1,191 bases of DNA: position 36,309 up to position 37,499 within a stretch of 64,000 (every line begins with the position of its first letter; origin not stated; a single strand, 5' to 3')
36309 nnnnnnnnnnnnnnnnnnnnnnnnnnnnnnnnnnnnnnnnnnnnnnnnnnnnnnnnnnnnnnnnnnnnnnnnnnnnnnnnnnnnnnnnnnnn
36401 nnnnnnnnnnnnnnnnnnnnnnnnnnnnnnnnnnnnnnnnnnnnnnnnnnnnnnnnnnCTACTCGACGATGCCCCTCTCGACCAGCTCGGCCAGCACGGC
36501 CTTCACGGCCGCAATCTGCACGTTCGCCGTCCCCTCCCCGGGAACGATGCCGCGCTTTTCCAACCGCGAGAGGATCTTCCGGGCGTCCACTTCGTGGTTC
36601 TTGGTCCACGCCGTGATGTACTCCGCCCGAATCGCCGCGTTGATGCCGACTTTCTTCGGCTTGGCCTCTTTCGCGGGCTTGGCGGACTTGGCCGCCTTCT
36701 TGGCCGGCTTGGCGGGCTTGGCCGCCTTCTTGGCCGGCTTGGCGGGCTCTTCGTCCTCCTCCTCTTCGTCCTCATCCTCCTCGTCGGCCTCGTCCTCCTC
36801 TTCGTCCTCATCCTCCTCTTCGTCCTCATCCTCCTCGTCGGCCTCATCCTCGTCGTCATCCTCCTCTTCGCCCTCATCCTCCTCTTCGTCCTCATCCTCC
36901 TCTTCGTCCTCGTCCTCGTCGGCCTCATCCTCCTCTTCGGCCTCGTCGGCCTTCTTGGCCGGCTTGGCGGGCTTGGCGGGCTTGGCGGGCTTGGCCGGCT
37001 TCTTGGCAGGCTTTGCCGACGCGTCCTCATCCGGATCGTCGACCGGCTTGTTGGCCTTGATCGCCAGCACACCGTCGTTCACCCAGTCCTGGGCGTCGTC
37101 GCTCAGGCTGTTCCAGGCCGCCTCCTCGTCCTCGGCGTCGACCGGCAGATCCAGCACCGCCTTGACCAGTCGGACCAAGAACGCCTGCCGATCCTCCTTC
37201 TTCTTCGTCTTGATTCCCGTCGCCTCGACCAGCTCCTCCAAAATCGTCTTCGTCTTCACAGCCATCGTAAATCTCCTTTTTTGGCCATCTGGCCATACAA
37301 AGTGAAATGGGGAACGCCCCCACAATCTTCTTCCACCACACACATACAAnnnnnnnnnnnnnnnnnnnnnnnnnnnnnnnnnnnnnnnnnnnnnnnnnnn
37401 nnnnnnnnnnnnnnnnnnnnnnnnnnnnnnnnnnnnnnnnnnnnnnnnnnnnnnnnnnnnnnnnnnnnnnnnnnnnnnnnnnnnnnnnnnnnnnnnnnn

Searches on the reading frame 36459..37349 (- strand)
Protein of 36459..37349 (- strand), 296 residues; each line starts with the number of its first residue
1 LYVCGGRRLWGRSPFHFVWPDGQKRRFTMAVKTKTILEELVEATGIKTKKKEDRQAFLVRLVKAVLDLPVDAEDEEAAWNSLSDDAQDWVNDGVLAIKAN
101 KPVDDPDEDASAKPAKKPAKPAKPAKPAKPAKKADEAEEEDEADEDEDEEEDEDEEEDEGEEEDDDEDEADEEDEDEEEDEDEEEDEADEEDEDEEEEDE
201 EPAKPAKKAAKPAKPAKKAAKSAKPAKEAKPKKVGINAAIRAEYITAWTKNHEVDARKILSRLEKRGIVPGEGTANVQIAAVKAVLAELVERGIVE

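Call 54: search_protein_families(library=pfam, proteins=[window:36459-37349:-], max_evalue=0.001)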
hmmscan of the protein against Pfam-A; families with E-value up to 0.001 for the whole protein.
window:36459-37349:- (296 aa): 1 family
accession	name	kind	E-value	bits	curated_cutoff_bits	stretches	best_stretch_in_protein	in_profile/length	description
PF04147.17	Nop14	-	1.4e-05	24.1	34.9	1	72-225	294-424/862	Nop14-like family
